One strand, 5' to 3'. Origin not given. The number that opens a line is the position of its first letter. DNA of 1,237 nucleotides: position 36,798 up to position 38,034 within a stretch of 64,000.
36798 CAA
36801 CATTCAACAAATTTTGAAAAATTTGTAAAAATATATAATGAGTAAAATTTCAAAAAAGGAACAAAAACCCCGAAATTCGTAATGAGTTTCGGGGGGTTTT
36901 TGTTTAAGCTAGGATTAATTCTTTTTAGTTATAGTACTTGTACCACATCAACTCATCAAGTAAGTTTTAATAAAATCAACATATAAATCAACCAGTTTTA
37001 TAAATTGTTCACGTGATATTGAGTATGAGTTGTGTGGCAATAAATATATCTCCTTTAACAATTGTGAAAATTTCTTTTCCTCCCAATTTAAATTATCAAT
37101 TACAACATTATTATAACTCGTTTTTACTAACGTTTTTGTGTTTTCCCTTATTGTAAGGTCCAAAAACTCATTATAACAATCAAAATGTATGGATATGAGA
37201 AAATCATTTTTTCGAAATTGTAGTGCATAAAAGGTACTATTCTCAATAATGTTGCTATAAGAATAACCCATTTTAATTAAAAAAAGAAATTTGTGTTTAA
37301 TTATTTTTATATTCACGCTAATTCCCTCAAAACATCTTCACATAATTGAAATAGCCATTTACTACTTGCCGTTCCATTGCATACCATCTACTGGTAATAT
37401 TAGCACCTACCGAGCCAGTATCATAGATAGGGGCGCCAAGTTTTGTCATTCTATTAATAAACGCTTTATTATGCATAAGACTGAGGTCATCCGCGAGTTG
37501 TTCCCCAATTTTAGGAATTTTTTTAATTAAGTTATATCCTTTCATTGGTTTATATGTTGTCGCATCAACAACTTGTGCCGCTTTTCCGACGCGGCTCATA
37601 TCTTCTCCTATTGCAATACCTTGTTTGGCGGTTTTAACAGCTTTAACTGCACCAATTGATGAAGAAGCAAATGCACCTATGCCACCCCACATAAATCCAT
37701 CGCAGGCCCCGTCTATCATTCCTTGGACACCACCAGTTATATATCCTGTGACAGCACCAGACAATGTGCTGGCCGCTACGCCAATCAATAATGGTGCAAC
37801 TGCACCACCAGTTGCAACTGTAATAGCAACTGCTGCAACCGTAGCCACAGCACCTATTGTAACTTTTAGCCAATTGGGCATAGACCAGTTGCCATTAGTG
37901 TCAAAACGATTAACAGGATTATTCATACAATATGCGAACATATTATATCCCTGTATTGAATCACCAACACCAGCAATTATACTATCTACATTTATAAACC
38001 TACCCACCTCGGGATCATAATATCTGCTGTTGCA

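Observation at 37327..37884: Rhs C-terminal toxin domain of unrecognised family with a long glycine-zipper hydrophobic segment, plus small AT-rich immunity gene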

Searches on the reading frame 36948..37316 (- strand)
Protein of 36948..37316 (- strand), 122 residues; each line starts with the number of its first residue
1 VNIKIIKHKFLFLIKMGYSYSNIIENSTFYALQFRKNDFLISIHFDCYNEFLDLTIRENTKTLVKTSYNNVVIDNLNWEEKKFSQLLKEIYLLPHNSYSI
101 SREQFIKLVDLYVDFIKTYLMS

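Call 7: search_protein_families(library=pfam, proteins=[window:36948-37316:-], max_evalue=1)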
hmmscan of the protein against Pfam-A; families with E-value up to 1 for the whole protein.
window:36948-37316:- (122 aa): 1 family
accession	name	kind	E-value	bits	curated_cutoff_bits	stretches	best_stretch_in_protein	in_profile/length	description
PF15004.11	MYEOV2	-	0.23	12.3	27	1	42-55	40-53/57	Myeloma-overexpressed-like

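Call 8: search_protein_families(library=ncbifam, proteins=[window:36948-37316:-], max_evalue=1)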
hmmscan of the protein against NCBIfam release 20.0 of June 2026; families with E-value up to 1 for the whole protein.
window:36948-37316:- (122 aa): 2 families
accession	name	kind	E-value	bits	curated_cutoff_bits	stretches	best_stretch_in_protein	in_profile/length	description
NF040694.1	ribK_Meth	equivalog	0.053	13.5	168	1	25-85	13-70/127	CTP-dependent riboflavin kinase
NF045589.1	Cterm_S41_CtpB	exception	0.058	12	633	1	61-117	46-101/416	carboxyl-terminal processing protease CtpB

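Call 19: find_homologous_proteins(query=window:36951-37316:-, max_evalue=0.01)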
Query window:36951-37316:- (122 aa): 7 proteins with E <= 0.01 among 13 candidates.
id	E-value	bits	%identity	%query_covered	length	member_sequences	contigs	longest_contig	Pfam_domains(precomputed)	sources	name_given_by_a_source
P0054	9.2e-72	256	100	100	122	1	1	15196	-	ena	-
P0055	1.9e-62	226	100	88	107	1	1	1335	-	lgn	-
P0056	6.2e-55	202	78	100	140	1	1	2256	-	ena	-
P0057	4.2e-52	193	75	100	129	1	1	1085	-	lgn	-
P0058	1.9e-51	191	75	97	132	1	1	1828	-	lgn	-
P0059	1.5e-49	185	75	100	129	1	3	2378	-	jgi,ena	-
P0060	7.0e-48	179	68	98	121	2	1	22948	-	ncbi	-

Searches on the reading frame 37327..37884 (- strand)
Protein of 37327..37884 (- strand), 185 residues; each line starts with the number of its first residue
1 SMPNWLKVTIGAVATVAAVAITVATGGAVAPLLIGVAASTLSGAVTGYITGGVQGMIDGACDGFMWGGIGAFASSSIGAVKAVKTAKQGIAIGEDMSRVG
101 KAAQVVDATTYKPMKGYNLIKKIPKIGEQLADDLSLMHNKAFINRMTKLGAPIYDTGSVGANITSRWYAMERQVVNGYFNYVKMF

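Call 7: search_protein_families(library=pfam, proteins=[window:37327-37884:-], max_evalue=1)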
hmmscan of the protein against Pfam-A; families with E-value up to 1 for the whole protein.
window:37327-37884:- (185 aa): 1 family
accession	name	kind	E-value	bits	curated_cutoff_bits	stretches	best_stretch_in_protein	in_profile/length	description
PF00509.23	Hemagglutinin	-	0.005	15.8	31.8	1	8-60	296-349/550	Haemagglutinin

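Call 8: search_protein_families(library=ncbifam, proteins=[window:37327-37884:-], max_evalue=1)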
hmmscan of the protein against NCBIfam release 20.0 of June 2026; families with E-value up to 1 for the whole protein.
window:37327-37884:- (185 aa): 0 families

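Call 9: search_solved_structures(query=window:37327-37884:-, max_evalue=10)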
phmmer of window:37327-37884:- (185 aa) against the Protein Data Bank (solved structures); distinct sequences matched with E-value up to 10: 80 (the best 60 are shown).
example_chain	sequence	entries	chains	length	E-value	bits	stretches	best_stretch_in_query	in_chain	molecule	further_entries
8x29_A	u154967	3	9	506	0.15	15.3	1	16-61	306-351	Hemagglutinin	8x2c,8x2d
9jmz_A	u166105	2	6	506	0.15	15.2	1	16-61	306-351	Hemagglutinin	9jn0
8x26_A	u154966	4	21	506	0.15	15.2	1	16-61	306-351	Hemagglutinin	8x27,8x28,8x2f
7deb_A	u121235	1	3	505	0.16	15.2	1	16-61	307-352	Hemagglutinin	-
9dwe_A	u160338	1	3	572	0.18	15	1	16-61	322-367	Hemagglutinin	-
7p3r_A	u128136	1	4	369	0.21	14.8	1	8-63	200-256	MakA tetramer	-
6dfp_A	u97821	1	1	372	0.22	14.8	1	8-63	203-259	VCA0883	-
6ezv_X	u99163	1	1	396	0.29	14.4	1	8-63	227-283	Non-hemolytic enterotoxin lytic component L1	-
2jrd_A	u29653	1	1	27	0.3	14.3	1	41-62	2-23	Hemagglutinin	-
2l4g_A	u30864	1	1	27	0.35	14.1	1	41-62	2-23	Haemagglutinin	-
9pr3_A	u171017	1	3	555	0.43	13.8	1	17-63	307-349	Hemagglutinin, foldon fusion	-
9o5w_B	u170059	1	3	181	0.52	13.5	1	39-126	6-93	Hemagglutinin HA2 chain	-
2wr7_A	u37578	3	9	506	0.55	13.4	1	20-60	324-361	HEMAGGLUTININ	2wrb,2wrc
8xr8_A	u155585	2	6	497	0.56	13.4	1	20-61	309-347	Hemagglutinin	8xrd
8xrb_A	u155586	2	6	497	0.56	13.4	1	20-61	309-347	Hemagglutinin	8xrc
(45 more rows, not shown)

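Call 10: find_homologous_proteins(query=window:37327-37884:-)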
Query window:37327-37884:- (185 aa): 53 proteins with E <= 0.001 among 4079 candidates.
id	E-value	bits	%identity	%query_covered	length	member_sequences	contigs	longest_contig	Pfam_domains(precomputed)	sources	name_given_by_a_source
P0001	2.1e-90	319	79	100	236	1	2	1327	-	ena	-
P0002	4.2e-88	312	80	99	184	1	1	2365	-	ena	-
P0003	1.2e-85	304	78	100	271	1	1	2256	-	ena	-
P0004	1.3e-83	297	79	100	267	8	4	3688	-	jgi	jgi:RHS repeat-associated protein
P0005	2.2e-74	267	72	100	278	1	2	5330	-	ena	-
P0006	4.0e-73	263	69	100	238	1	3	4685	-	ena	-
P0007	1.3e-66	242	64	99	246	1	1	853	-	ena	-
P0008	3.7e-65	237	67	100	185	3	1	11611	-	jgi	jgi:hypothetical protein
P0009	2.0e-64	235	66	100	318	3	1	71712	PF25023.2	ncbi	-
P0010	3.2e-59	218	59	99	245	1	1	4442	-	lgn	-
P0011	7.4e-59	217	59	99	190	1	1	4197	-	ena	-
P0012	1.1e-54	203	59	99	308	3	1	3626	PF25023.2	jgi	jgi:RHS repeat-associated protein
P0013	1.9e-52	196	64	85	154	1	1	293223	-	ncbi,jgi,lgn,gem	-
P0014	1.3e-45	174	55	100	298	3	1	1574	PF25023.2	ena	-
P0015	1.5e-44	170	54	100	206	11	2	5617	-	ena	-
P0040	3.6e-23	100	42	96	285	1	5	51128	-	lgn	-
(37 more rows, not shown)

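Call 20: find_encoding_contigs(protein=P0009, flank=6000, max_places=3)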
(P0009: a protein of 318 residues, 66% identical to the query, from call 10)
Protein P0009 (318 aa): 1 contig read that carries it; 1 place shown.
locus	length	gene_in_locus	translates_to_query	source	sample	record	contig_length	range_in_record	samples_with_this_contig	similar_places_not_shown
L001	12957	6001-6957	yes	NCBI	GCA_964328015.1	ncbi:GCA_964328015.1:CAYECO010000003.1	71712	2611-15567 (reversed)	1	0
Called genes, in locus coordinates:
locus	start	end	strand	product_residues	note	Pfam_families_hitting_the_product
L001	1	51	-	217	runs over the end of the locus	PF16107:DUF4825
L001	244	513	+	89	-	PF01842:ACT, PF13740:ACT_6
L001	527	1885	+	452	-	PF05167:DUF711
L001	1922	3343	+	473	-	PF00285:Citrate_synt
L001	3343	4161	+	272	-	-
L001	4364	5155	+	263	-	-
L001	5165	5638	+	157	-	-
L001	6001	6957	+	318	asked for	PF25023:TEN_YD-shell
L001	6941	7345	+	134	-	-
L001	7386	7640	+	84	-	-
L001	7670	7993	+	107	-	-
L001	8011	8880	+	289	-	PF05593:RHS_repeat (weak), PF25023:TEN_YD-shell (faint)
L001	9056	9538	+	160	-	-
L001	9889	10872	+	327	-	PF25023:TEN_YD-shell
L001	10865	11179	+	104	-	-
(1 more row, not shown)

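Call 25: find_encoding_contigs(protein=P0013, flank=8000, max_places=2)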
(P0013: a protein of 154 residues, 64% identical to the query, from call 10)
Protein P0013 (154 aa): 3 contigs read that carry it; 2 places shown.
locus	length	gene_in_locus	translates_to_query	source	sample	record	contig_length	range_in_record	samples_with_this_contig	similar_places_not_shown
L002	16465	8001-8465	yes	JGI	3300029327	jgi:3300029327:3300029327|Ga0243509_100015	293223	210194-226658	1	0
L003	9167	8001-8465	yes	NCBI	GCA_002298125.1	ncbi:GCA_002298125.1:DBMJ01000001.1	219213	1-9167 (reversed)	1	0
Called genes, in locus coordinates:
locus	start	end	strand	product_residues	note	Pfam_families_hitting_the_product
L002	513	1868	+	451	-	PF00860:Xan_ur_permease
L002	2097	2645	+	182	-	PF21349:RUBY_RBDX, PF02915:Rubrerythrin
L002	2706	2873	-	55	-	-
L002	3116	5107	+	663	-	PF06874:FBPase_2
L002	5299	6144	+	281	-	PF02645:DegV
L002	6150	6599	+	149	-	PF03551:PadR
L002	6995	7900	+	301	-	PF05593:RHS_repeat (faint), PF25023:TEN_YD-shell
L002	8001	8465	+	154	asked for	-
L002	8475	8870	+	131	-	-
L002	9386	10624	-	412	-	PF00078:RVT_1, PF08388:GIIM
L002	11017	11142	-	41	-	-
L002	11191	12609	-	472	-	PF00078:RVT_1, PF08388:GIIM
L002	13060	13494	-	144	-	PF00872:Transposase_mut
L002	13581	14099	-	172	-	PF13162:DUF3997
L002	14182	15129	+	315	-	PF01471:PG_binding_1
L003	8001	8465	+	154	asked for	-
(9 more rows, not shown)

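Call 26: find_encoding_contigs(protein=P0040, flank=6000, max_places=2)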
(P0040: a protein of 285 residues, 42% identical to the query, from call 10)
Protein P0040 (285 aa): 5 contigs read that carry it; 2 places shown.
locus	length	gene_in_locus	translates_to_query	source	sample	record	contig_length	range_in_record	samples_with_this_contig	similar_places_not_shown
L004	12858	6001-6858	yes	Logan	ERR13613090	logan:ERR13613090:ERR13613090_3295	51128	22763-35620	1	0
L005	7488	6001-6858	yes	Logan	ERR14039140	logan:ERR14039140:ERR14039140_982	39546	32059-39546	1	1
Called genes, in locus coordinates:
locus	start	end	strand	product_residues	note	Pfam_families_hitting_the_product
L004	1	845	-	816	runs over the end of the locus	-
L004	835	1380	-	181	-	PF04542:Sigma70_r2, PF08281:Sigma70_r4_2, PF04545:Sigma70_r4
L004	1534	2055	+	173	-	PF13384:HTH_23 (faint), PF04542:Sigma70_r2, PF07638:Sigma70_ECF (weak), PF08281:Sigma70_r4_2, PF04545:Sigma70_r4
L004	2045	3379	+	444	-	-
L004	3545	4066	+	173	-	PF04542:Sigma70_r2, PF08281:Sigma70_r4_2, PF04545:Sigma70_r4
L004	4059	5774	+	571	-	-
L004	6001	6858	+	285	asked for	-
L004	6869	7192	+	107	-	-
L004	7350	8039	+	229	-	PF06347:SH3_4 (faint), PF08239:SH3_3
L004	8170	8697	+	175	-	PF04542:Sigma70_r2, PF08281:Sigma70_r4_2, PF04297:UPF0122 (weak), PF04545:Sigma70_r4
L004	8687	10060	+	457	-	-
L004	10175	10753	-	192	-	-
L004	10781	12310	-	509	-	PF08239:SH3_3 (weak)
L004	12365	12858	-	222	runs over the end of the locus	PF02698:DUF218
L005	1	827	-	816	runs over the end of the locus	-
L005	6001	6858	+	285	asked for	-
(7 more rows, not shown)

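Call 28: predict_structure(alignment_id=A1)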
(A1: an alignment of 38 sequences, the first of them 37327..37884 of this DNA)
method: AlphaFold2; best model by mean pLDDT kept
length: 185 residues; sequences in the alignment: 38
mean_pLDDT: 73.5   pTM: 0.61
mean pLDDT of the five models: 73.5, 71.7, 69.0, 68.5, 67.5
residues with pLDDT >= 90: 46; 70-90: 57; 50-70: 72; < 50: 10
segments of 3 or more residues with pLDDT < 50: 24-30
pLDDT, mean of each block of 10 residues (from residue 1): 61 58 48 58 60 68 58 54 84 92 91 72 75 78 84 93 90 94 87
secondary structure, 60 per line:
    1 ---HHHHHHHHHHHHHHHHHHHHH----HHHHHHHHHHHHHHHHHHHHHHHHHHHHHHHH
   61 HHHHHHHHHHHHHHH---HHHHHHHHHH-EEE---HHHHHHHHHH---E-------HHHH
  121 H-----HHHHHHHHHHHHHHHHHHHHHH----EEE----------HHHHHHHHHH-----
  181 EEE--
elements in order: H4-24 H29-75 H79-88 E90-92 H96-105 H117-121 H127-148 E153-155 H166-175 E181-183

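Call 32: fold_search(model_id=the predicted structure, library=pdb)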
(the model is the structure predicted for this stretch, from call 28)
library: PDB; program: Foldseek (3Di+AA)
matches with E <= 10: 124; with E <= 0.001: 0
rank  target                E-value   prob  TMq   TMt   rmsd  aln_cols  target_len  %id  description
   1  3voj                  1.4e+00  0.15  0.22  0.13  10.6       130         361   11  CcCel6A catalytic domain mutant D164A (released 2012-03-21)
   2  8kc8                  1.5e+00  0.11  0.20  0.17  15.5       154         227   12  De novo design protein -T11 (released 2024-08-07)
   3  2yvt                  1.9e+00  0.33  0.27  0.21   9.7       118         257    8  Crystal structure of aq_1956 (released 2007-10-16)
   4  6k53                  2.1e+00  0.18  0.21  0.11   7.2        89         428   15  A variant of metagenome-derived GH6 cellobiohydrolase, HmCel6A (P88S/L230F/F414S) (released 2020-06-03)
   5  6k55_A                2.3e+00  0.15  0.21  0.11   7.2        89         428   17  Inactivated mutant (D140A) of Hyperthermophilic GH6 cellobiohydrolase II (HmCel6A) in complex with hexasaccharide (released 2020-06-03)
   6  3o6c                  2.5e+00  0.20  0.25  0.19   7.9       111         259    9  Pyridoxal phosphate biosynthetic protein PdxJ from Campylobacter jejuni (released 2010-08-11)
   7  3gk0_E                2.6e+00  0.08  0.18  0.15  13.0       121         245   10  Crystal structure of pyridoxal phosphate biosynthetic protein from Burkholderia pseudomallei (released 2009-03-17)
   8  8yma_A                2.6e+00  0.06  0.18  0.08  15.9       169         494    9  CRYSTAL STRUCTURE OF A NOVEL PU PLASTIC DEGRADATION ENZYME FROM THERMAEROBACTER MARIANENSIS (released 2025-03-12)
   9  1pta                  2.6e+00  0.04  0.15  0.11  17.3       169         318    9  THREE-DIMENSIONAL STRUCTURE OF PHOSPHOTRIESTERASE: AN ENZYME CAPABLE OF DETOXIFYING ORGANOPHOSPHATE NERVE AGENTS (released 1995-12-01)
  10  1vl2_C                2.7e+00  0.12  0.23  0.14   8.8       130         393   11  Crystal structure of Argininosuccinate synthase (TM1780) from Thermotoga maritima at 1.65 A resolution (released 2004-08-17)
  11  6te0_C                2.7e+00  0.06  0.20  0.09  14.0       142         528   11  Cryo-EM structure of Euglena gracilis mitochondrial ATP synthase, OSCP/F1/c-ring, rotational state 3 (released 2019-11-27)
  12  3voi                  2.9e+00  0.10  0.22  0.13  10.8       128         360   11  CcCel6A catalytic domain complexed with p-nitrophenyl beta-D-cellotrioside (released 2012-03-21)
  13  3vog                  3.0e+00  0.15  0.27  0.16   7.0       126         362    9  Catalytic domain of the cellobiohydrolase, CcCel6A, from Coprinopsis cinerea (released 2012-03-21)
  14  4jen_C                3.2e+00  0.08  0.20  0.29   9.4       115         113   11  Structure of Clostridium botulinum CMP N-glycosidase, BcmB (released 2013-09-11)
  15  8u1h_C                3.2e+00  0.06  0.20  0.10  12.1       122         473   11  Axle-less Bacillus sp. PS3 F1 ATPase mutant (released 2024-09-11)
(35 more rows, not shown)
